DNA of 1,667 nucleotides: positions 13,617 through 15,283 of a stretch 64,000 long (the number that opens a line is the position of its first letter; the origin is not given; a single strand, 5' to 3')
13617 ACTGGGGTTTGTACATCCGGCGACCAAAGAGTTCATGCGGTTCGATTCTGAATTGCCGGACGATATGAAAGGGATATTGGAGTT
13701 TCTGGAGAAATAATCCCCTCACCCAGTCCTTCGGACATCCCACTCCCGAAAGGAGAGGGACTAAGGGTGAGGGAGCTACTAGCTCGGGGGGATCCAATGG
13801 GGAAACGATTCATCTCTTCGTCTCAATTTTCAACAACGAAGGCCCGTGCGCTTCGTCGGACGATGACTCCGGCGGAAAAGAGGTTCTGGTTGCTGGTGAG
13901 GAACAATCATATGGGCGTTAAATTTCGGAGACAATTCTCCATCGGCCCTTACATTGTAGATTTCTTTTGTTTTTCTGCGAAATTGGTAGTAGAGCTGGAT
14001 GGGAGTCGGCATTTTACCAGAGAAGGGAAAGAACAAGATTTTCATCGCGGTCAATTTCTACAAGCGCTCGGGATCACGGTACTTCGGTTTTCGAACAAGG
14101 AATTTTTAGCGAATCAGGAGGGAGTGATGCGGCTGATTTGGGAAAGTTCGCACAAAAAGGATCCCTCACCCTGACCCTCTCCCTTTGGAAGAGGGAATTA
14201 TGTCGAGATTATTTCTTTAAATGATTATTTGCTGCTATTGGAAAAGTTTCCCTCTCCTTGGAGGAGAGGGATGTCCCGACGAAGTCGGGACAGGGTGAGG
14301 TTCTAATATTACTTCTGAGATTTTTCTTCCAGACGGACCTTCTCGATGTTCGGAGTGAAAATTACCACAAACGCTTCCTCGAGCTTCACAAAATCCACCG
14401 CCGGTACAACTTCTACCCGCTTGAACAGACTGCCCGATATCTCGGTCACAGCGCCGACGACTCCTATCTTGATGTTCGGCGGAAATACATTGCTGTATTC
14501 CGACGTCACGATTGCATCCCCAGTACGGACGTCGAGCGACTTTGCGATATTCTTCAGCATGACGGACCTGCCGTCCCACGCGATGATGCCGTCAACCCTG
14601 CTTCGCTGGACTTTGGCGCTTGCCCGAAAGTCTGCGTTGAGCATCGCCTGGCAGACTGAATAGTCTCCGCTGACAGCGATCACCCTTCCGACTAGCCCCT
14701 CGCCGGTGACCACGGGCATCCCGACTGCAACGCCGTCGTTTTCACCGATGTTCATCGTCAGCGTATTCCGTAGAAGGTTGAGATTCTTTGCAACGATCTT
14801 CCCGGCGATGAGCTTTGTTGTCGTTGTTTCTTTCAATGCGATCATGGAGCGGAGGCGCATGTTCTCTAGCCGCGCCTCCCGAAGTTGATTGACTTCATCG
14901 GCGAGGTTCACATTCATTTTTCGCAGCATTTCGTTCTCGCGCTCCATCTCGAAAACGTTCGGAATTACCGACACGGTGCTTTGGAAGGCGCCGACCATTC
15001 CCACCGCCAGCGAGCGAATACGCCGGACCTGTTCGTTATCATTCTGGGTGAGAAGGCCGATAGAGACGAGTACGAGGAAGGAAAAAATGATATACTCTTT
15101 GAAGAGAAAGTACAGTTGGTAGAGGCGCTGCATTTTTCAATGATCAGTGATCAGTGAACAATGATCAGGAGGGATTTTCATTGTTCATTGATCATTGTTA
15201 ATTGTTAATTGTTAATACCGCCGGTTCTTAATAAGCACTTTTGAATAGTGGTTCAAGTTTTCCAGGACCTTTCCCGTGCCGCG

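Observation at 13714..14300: DUF559 endonuclease gene bracketed by inverted copies of a ~50-nt nested-hairpin repeat: possible nuclease-plus-REP-like mobile unit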

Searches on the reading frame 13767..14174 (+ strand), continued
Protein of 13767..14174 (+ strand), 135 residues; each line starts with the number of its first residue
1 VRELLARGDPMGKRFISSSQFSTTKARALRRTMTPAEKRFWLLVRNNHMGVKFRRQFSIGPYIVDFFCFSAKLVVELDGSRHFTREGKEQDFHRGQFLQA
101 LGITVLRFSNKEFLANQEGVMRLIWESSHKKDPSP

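Call 84: fold_search(model_id=the predicted structure, library=pdb)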
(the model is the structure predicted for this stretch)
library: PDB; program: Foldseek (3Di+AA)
matches with E <= 10: 223; with E <= 0.001: 2
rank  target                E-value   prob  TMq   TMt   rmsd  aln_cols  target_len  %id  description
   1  3hrl                  3.8e-06  1.00  0.66  0.87   2.1        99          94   38  Crystal structure of a putative endonuclease-like protein (ngo0050) from neisseria gonorrhoeae (released 2009-06-30)
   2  3r3p_B                5.4e-04  1.00  0.61  0.76   3.2        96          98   19  Homing Endonuclease I-Bth0305I Catalytic Domain (released 2011-10-05)
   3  3r3p_A                1.1e-03  1.00  0.61  0.76   3.1        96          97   20  Homing Endonuclease I-Bth0305I Catalytic Domain (released 2011-10-05)
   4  6z1p_AS               1.2e-03  1.00  0.61  0.13   4.3       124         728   18  Structure of the mitochondrial ribosome from Tetrahymena thermophila (released 2020-06-24)
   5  9i05_Xv               1.1e-02  1.00  0.63  0.22   3.7       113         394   15  Cryo-EM structure of the large subunit of the mitochondrial ribosome from Toxoplasma gondii (released 2025-06-11)
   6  9i05_Xl               1.1e-02  1.00  0.57  0.20   4.3       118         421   14  Cryo-EM structure of the large subunit of the mitochondrial ribosome from Toxoplasma gondii (released 2025-06-11)
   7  9g6k_Li               1.2e-02  1.00  0.58  0.18   4.2       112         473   15  LSU structure derived from the LSU sample of the mitoribosome from T. gondii. (released 2024-12-11)
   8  4oq2                  2.1e-02  0.87  0.42  0.21   7.7       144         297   14  5hmC specific restriction endonuclease PvuRTs1I (released 2014-03-12)
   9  9i05_Xr               2.5e-02  1.00  0.59  0.19   3.7       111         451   14  Cryo-EM structure of the large subunit of the mitochondrial ribosome from Toxoplasma gondii (released 2025-06-11)
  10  4par_B                6.3e-02  0.90  0.45  0.20   6.5       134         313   13  The 5-Hydroxymethylcytosine-Specific Restriction Enzyme AbaSI in a Complex with Product-like DNA (released 2014-06-25)
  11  9dou_A                8.2e-02  0.60  0.42  0.08   9.7       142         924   13  Taeniopygia guttata R2 retrotransposon (R2Tg) initiating target-primed reverse transcription (released 2025-05-21)
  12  9i05_Xg               9.4e-02  0.96  0.53  0.16   4.4       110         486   16  Cryo-EM structure of the large subunit of the mitochondrial ribosome from Toxoplasma gondii (released 2025-06-11)
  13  4oky                  1.1e-01  0.57  0.41  0.21   8.8       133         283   14  Crystal structure of PvuRts1I, a 5-hydroxymethylcytosine DNA restriction endonuclease (released 2014-09-10)
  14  9i05_Xi               1.4e-01  0.80  0.49  0.17   5.5       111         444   19  Cryo-EM structure of the large subunit of the mitochondrial ribosome from Toxoplasma gondii (released 2025-06-11)
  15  4par_C                1.4e-01  0.72  0.47  0.21   8.0       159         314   14  The 5-Hydroxymethylcytosine-Specific Restriction Enzyme AbaSI in a Complex with Product-like DNA (released 2014-06-25)
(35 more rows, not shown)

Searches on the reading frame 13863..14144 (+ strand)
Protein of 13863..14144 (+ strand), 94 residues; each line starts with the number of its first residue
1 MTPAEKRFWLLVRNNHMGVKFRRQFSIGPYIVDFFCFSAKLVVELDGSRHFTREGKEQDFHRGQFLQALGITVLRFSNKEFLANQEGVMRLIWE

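Call 21: find_related_loci(query=A2, collection=genome_contigs, flank=5000)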
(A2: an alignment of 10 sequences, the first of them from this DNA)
Query A2 (94 aa) in genome_contigs; peptide patterns used: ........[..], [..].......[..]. (x = any residue, [..] = any of these).
600 stretches matched a pattern (row limit reached: there are more); 599 encode a relative of the query (tblastn E <= 1e-3); the best 80 are kept; 80 distinct loci.
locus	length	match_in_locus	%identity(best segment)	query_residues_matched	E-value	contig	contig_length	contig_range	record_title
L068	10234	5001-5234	73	17-94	6e-38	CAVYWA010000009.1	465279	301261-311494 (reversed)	MAG: uncultured Bacteroidetes bacterium isolate MFD01476.bin.1.210 genome assembly, contig: contig_23545, whole genome s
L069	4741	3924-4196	52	2-92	2e-29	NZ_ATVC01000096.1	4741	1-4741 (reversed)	Aquaspirillum serpens DSM 68 G465DRAFT_scaffold00096.96_C, whole genome shotgun sequence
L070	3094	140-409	56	1-89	7e-29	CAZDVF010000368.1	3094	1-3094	MAG TPA_asm: uncultured bacterium isolate binchicken_co256_218 genome assembly, contig: NODE_111209_length_3094_cov_3.78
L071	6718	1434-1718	49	1-94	4e-28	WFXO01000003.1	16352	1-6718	MAG: candidate division WOR-3 bacterium isolate S141_55 k151_109656, whole genome shotgun sequence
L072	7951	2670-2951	46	1-94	2e-27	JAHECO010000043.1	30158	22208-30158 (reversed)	MAG: Candidatus Kryptoniota bacterium isolate Ww171 NODE_2507_length_30158_cov_4.753038, whole genome shotgun sequence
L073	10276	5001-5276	51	2-92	6e-27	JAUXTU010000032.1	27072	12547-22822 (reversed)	MAG: Bacteroidota bacterium isolate C13_metabat.bin.24 C13_k141_362087, whole genome shotgun sequence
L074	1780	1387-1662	49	1-94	7e-27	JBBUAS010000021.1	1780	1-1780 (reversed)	MAG: Patescibacteria group bacterium isolate H43-bin109_1 H43_bin109_1_000000000021, whole genome shotgun sequence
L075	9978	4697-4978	47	1-94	8e-27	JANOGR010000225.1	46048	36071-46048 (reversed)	MAG: Ignavibacteriales bacterium isolate SOY_64_metabat_134 SOY_64_k141_3215790, whole genome shotgun sequence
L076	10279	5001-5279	53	2-93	8e-27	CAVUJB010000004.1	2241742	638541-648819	MAG: uncultured Alphaproteobacteria bacterium isolate MFD01872.bin.1.174 genome assembly, contig: contig_77907, whole ge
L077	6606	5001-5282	47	1-94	7e-27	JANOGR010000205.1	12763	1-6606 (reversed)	MAG: Ignavibacteriales bacterium isolate SOY_64_metabat_134 SOY_64_k141_857788, whole genome shotgun sequence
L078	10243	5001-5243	57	2-82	1e-26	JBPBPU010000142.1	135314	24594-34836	MAG: Janthinobacterium lividum isolate 3300051446_45 3300051446_45_Ga0502435_00000156, whole genome shotgun sequence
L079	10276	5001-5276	47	2-92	1e-26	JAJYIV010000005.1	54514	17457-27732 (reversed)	MAG: bacterium isolate DBS2-1.bin133 NODE_959_length_54514_cov_1.848070, whole genome shotgun sequence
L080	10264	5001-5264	52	1-89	2e-26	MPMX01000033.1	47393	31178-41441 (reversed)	MAG: Rhodospirillaceae bacterium bin65 NODE_1279_length_47393_cov_17.809_ID_2557, whole genome shotgun sequence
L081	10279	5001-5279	54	1-92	2e-26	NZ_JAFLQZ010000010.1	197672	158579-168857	Hymenobacter telluris strain BT186 NODE_10_length_197672_cov_19.572651, whole genome shotgun sequence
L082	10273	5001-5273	53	1-92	6e-26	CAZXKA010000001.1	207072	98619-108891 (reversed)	MAG TPA_asm: uncultured Candidatus Peribacteria bacterium isolate binchicken_co105_396 genome assembly, contig: NODE_59_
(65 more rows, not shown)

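Call 31: search_solved_structures(query=A1, max_evalue=1, show_alignments=3)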
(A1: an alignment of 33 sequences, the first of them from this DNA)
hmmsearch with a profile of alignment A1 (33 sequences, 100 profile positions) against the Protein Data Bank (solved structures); distinct sequences matched with E-value up to 1: 20.
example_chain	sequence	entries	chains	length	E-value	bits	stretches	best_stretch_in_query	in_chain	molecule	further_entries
3hrl_A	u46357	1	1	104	4.9e-34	119.4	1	7-99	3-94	Endonuclease-Like Protein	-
3r3p_A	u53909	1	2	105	0.00039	23.5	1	24-99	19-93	Mobile intron protein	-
4oq2_A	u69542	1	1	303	0.075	16.2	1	36-80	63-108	Restriction endonuclease PvuRts1 I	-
4oky_C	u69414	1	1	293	0.076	16.1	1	36-80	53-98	Restriction endonuclease PvuRts1 I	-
2o2l_D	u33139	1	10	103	0.092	15.9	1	45-93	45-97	Heat-labile enterotoxin B chain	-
1ltr_D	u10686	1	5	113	0.11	15.7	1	45-94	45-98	HEAT-LABILE ENTEROTOXIN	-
5lzi_A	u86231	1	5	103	0.11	15.6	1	46-93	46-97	Heat-labile enterotoxin B chain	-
3efx_D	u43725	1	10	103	0.12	15.5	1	46-93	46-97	Cholera enterotoxin subunit B, Heat-labile enterotoxin B chain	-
1djr_D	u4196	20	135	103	0.13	15.4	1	46-93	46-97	HEAT-LABILE ENTEROTOXIN | PROTEIN (HEAT-LABILE ENTEROTOXIN B CHAIN) | HEAT-LABILE ENTEROTOXIN B CHAIN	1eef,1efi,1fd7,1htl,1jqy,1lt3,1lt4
1b44_D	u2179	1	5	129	0.15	15.2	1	45-93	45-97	PROTEIN (B-POL SUBUNIT OF HEAT-LABILE ENTEROTOXIN)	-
1ct1_D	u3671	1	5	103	0.16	15.1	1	46-90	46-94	CHOLERA TOXIN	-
1chp_D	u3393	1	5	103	0.18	15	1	46-90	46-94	CHOLERA TOXIN B PENTAMER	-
3chb_D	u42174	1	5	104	0.19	14.9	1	46-91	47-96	CHOLERA TOXIN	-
1eei_D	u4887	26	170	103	0.19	14.8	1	46-90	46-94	PROTEIN (CHOLERA TOXIN B) | CHOLERA TOXIN B SUBUNIT PENTAMER | cholera toxin B subunit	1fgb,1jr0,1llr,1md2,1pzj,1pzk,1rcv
2chb_D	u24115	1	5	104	0.2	14.8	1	46-90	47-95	CHOLERA TOXIN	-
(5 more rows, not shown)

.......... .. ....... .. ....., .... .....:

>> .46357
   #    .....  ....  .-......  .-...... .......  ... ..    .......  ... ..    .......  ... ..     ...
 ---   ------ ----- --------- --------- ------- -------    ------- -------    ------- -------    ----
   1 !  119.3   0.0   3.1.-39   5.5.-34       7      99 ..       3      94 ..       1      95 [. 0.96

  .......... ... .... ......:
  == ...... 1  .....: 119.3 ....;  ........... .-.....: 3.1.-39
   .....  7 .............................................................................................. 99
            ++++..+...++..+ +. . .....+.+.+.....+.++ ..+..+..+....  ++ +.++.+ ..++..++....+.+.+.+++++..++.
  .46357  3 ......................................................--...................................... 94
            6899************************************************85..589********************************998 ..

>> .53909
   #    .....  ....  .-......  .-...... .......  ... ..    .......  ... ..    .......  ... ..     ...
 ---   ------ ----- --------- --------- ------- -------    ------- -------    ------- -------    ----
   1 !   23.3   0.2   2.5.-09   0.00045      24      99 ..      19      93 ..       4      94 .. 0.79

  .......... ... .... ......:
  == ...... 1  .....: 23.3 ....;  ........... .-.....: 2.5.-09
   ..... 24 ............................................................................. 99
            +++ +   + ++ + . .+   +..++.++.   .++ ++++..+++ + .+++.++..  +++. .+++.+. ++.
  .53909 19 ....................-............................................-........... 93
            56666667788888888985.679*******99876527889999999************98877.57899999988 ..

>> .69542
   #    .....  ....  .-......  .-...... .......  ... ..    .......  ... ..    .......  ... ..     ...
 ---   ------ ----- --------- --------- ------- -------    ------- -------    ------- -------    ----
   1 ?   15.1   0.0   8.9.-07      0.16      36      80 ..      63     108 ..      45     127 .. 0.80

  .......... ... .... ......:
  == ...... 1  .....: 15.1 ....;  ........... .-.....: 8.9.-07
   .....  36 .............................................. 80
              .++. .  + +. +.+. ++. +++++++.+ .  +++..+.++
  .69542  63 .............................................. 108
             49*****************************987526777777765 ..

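Call 58: find_related_loci(query=A2, collection=viral_contigs, flank=3000)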
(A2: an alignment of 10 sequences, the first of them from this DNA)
Query A2 (94 aa) in viral_contigs; peptide patterns used: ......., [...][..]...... (x = any residue, [..] = any of these).
126 stretches matched a pattern; 11 encode a relative of the query (tblastn E <= 1e-3); 11 distinct loci.
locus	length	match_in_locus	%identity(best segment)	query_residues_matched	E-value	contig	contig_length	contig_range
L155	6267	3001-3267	49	1-92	2e-24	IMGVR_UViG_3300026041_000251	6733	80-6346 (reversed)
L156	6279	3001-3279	43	2-94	4e-22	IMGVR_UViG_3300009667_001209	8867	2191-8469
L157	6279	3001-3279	43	2-94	4e-22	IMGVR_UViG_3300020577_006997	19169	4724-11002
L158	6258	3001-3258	46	2-89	9e-20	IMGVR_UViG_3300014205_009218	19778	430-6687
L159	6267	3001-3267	38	2-92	2e-19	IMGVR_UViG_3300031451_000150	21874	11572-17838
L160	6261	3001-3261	45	5-92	5e-19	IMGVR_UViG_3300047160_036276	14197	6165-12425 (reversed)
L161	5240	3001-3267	36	2-92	3e-17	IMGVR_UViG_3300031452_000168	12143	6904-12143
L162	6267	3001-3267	36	2-92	5e-14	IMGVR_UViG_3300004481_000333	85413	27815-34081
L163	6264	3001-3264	41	2-92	7e-14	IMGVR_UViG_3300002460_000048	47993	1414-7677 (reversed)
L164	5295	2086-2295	38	2-75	4e-11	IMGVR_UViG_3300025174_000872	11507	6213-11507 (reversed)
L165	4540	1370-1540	46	24-82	7e-10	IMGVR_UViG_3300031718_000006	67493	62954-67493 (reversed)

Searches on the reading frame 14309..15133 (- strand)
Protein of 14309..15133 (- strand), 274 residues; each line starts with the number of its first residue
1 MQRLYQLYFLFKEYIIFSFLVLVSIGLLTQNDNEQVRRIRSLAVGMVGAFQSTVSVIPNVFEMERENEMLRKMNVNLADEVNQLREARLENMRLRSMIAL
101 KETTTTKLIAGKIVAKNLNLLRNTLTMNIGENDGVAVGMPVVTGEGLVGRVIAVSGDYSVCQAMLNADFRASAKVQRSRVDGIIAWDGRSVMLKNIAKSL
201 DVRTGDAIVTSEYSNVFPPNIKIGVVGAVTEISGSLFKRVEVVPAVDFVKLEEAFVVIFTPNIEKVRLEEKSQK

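Call 4: search_protein_families(library=pfam, proteins=[window:14309-15133:-], max_evalue=0.01)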
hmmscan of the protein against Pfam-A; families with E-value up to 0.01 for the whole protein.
window:14309-15133:- (274 aa): 1 family
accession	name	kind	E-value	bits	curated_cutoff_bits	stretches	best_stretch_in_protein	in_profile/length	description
PF04085.20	MreC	-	1.6e-37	129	28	1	113-257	1-146/147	Rod shape-determining protein MreC, barrel core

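Call 13: find_related_loci(query=window:14309-15133:-, collection=metagenome_contigs, flank=3000)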
Query window:14309-15133:- (274 aa) in metagenome_contigs; peptide patterns used: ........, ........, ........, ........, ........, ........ (x = any residue, [..] = any of these).
150 stretches matched a pattern; 65 encode a relative of the query (tblastn E <= 1e-3); 65 distinct loci.
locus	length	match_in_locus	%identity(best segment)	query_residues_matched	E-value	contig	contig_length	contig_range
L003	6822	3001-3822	96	1-274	5e-175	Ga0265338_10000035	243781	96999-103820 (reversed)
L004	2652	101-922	93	1-274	0e+0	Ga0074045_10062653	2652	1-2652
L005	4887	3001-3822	91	1-274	7e-170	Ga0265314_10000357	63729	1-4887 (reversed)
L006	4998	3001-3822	91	1-274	1e-169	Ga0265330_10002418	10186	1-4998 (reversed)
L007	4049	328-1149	80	1-274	6e-154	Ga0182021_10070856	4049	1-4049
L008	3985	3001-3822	79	1-274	6e-151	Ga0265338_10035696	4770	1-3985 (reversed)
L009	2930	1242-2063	79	1-274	5e-156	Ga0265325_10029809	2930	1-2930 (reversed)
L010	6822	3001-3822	81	1-274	2e-146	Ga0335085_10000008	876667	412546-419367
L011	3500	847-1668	78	1-274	8e-152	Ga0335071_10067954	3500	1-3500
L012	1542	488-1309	80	1-274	3e-156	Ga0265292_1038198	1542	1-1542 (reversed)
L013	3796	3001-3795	79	1-265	1e-140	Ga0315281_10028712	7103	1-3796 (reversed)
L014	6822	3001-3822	92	1-274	6e-169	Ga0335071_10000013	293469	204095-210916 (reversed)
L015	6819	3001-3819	64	1-273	5e-122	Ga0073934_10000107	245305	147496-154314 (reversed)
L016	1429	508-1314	62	1-269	2e-128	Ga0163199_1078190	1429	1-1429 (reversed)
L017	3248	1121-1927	61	1-269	1e-120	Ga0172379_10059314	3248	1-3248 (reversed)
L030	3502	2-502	93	108-274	6e-100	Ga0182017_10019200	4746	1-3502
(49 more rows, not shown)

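Call 72: search_protein_families(library=pfam, proteins=[L030:1379-3502:+], max_evalue=0.001)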
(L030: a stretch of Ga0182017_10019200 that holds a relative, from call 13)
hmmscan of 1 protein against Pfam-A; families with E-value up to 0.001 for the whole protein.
L030:1379-3502:+ (708 aa): 1 family
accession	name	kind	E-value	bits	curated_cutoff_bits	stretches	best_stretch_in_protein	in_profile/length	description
PF18470.6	Cas9_a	-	2.4e-12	47.4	26.9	1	346-535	2-196/221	Cas9 alpha-helical lobe domain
